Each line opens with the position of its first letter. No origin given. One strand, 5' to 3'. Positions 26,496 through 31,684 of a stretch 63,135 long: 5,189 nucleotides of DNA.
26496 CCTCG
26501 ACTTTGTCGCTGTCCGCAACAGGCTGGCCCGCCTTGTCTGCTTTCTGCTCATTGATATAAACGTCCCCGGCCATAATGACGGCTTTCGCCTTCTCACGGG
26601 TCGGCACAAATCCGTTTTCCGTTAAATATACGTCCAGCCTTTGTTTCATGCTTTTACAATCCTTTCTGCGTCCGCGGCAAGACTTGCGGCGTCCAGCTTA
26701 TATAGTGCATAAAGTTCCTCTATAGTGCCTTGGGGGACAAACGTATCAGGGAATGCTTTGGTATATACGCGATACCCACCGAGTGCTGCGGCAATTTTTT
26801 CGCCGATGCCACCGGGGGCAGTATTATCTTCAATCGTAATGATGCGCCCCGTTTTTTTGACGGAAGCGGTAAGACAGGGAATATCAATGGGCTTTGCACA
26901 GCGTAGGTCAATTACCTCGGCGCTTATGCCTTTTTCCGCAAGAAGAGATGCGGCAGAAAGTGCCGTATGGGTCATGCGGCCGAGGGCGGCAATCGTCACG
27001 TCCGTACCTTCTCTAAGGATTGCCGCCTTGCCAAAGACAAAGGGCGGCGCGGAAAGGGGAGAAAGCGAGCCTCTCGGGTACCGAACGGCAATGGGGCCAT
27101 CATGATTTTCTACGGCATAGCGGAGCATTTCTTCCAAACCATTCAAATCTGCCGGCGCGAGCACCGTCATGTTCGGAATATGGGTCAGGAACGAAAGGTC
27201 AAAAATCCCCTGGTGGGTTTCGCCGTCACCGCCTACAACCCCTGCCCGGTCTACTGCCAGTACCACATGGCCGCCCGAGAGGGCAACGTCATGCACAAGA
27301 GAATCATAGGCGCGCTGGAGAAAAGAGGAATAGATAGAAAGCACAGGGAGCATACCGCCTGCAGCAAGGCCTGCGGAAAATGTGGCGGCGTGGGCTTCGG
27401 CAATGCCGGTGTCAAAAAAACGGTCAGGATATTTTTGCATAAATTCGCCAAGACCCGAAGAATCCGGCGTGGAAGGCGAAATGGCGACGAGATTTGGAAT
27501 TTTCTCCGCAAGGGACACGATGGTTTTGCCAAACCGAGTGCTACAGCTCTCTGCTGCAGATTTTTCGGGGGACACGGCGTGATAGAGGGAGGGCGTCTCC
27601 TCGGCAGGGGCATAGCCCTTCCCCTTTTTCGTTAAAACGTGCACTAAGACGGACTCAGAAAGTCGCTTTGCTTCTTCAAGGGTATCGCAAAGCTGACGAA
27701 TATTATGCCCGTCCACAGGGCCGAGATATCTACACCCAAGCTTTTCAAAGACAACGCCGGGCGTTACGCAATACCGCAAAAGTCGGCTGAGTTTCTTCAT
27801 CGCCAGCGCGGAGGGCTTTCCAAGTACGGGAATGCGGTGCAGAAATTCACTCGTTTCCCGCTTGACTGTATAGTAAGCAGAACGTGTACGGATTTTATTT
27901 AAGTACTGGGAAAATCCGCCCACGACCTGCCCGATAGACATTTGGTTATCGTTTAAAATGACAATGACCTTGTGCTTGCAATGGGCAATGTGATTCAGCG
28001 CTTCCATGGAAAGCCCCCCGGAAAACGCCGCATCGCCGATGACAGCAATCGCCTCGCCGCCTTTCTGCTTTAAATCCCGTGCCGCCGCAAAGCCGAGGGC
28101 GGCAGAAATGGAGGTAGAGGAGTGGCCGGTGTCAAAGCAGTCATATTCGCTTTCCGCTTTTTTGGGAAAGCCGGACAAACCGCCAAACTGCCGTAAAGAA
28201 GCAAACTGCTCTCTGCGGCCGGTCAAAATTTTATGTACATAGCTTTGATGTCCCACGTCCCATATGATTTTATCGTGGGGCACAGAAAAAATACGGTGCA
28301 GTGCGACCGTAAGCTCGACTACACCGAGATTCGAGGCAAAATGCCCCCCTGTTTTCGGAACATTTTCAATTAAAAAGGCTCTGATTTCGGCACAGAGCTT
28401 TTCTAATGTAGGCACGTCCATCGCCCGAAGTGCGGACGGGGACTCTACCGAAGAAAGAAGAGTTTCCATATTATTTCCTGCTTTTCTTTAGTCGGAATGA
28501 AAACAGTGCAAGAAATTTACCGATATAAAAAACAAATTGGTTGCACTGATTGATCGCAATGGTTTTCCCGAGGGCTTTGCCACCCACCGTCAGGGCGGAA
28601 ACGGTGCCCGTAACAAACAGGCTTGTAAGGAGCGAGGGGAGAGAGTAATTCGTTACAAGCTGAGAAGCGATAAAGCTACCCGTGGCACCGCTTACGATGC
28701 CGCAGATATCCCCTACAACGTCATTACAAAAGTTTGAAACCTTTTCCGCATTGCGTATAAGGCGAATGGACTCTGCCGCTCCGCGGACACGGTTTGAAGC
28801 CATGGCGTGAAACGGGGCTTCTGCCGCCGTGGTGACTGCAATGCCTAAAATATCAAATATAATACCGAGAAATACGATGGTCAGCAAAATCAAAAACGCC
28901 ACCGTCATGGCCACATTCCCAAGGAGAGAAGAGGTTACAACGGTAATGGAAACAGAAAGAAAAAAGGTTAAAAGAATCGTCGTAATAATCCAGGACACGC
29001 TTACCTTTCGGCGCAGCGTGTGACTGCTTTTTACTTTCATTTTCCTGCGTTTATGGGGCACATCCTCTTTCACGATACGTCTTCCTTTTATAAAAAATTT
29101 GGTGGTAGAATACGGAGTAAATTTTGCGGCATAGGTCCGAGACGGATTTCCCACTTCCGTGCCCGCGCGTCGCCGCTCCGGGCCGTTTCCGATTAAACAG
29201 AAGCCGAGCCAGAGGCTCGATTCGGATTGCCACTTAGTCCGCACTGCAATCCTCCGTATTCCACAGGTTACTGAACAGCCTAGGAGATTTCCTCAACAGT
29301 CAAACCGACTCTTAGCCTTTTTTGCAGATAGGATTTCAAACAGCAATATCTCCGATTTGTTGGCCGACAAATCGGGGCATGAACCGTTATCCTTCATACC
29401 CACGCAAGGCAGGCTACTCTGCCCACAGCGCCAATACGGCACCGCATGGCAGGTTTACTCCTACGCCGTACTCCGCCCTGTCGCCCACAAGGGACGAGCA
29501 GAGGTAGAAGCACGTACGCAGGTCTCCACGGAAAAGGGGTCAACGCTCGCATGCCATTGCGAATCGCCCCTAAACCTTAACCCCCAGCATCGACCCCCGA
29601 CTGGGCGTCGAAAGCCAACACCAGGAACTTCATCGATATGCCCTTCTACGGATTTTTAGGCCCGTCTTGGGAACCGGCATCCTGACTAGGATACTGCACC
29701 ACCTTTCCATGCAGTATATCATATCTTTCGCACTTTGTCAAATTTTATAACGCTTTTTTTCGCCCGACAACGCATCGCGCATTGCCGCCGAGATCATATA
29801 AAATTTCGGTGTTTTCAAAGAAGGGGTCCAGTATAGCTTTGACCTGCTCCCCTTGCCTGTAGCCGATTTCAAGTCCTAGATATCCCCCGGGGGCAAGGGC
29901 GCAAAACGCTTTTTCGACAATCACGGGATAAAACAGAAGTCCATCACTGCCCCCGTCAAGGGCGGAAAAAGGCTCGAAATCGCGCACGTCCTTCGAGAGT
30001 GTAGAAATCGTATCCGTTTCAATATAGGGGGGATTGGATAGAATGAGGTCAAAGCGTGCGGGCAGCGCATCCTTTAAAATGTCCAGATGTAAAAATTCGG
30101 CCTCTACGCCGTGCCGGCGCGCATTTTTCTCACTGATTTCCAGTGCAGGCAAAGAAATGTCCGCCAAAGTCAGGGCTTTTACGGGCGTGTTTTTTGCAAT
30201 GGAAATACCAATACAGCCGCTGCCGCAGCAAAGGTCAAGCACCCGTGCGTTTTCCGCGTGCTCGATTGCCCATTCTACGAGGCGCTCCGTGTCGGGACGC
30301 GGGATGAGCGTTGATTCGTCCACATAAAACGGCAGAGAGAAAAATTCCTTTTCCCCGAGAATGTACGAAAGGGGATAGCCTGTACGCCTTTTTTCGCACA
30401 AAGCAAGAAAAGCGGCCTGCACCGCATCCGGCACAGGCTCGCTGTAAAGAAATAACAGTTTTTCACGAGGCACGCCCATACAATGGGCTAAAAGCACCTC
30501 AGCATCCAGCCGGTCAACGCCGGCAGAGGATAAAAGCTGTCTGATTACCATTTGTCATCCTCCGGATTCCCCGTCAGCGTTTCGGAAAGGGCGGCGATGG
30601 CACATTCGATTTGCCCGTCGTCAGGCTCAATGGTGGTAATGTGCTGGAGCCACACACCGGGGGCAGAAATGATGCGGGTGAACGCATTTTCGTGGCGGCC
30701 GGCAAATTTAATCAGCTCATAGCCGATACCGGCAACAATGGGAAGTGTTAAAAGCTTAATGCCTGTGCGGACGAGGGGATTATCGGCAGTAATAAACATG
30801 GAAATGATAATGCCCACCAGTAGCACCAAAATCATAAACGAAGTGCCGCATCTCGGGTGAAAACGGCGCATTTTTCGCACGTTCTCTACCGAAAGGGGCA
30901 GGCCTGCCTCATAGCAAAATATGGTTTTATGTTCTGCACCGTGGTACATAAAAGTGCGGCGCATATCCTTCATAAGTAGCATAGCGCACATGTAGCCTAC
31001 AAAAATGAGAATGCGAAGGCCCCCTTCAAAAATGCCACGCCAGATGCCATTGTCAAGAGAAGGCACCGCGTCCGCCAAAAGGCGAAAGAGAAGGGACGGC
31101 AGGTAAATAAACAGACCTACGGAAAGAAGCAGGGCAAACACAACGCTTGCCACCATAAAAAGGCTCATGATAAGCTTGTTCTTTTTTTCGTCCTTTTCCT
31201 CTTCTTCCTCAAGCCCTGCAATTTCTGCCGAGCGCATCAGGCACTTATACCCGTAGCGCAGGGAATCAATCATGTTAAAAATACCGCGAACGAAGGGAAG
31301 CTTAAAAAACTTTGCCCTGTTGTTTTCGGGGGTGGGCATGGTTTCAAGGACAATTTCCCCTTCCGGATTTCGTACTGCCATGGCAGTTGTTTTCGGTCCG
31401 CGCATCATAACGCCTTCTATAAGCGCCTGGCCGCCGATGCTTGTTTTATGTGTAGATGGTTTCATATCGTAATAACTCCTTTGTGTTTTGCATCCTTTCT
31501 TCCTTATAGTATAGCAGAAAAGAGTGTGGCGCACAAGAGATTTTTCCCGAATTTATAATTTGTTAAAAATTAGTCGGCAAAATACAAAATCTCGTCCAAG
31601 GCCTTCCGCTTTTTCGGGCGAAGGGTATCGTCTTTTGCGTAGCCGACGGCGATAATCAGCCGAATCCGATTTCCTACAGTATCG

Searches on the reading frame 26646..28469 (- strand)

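Call 56: search_protein_families(library=pfam, proteins=[window:26646-28469:-])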
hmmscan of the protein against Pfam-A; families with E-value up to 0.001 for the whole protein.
window:26646-28469:- (607 aa): 4 families
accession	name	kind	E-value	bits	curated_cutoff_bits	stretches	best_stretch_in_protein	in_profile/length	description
PF13292.11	DXP_synthase_N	-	8e-114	380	21.2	1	5-280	1-274/274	1-deoxy-D-xylulose-5-phosphate synthase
PF02779.29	Transket_pyr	-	4.6e-40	137.5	27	1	311-469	7-172/174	Transketolase, pyrimidine binding domain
PF02780.25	Transketolase_C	-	2.2e-32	112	25.9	1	480-596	1-123/124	Transketolase, C-terminal domain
PF02775.26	TPP_enzyme_C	-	8.7e-05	22.8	21.9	1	119-177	32-84/151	Thiamine pyrophosphate enzyme, C-terminal TPP binding domain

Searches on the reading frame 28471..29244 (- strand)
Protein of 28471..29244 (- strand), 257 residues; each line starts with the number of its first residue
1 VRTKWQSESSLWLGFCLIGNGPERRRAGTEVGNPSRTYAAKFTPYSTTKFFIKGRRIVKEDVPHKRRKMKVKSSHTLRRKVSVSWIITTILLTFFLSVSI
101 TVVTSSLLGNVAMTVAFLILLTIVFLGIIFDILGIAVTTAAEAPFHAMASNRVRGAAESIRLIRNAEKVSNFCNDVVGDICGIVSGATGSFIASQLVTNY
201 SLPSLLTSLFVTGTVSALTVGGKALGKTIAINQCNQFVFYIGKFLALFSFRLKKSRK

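Call 56: search_protein_families(library=pfam, proteins=[window:28471-29244:-])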
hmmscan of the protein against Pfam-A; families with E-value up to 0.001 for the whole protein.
window:28471-29244:- (257 aa): 1 family
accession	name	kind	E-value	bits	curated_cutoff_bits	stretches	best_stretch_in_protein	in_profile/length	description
PF01595.25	CNNM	-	0.00076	19.6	28.4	1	119-250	2-129/181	Cyclin M transmembrane N-terminal domain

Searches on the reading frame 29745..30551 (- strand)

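Call 56: search_protein_families(library=pfam, proteins=[window:29745-30551:-])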
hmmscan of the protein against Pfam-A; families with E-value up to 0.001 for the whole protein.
window:29745-30551:- (268 aa): 10 families
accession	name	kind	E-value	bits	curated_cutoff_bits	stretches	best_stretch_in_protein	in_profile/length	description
PF05175.20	MTS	-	1.4e-19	70.8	23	1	96-180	27-112/170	Methyltransferase small domain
PF17827.6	PrmC_N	-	1e-15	58.4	23.4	1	4-66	7-71/71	PrmC N-terminal domain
PF13649.12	Methyltransf_25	-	9.3e-10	39.5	27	1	104-179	1-79/97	Methyltransferase domain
PF13847.12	Methyltransf_31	-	1.3e-09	38.4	27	1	100-180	3-82/145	Methyltransferase domain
PF03602.21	Cons_hypoth95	-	1.2e-06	28.7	24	1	91-187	32-134/182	Conserved hypothetical protein 95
PF06325.19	PrmA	-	1.7e-06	28.2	22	1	100-173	161-233/296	Ribosomal protein L11 methyltransferase (PrmA)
PF08242.18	Methyltransf_12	-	4.3e-06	27.8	30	1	105-173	1-72/98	Methyltransferase domain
PF07669.17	Eco57I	-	0.00021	21.9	25.3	1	150-227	62-132/171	Eco57I restriction-modification methylase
PF10294.15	Methyltransf_16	-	0.00037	20.7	21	1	98-173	44-127/174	Lysine methyltransferase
PF01209.24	Ubie_methyltran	-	0.00073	19.4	20.1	0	99-154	46-103/233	ubiE/COQ5 methyltransferase family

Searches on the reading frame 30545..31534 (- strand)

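Call 56: search_protein_families(library=pfam, proteins=[window:30545-31534:-])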
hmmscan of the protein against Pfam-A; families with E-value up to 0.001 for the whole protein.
window:30545-31534:- (329 aa): 1 family
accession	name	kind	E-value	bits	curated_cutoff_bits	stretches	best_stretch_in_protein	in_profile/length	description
PF07136.16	DUF1385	-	2e-86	289.4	22.1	1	79-320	1-225/227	Protein of unknown function (DUF1385)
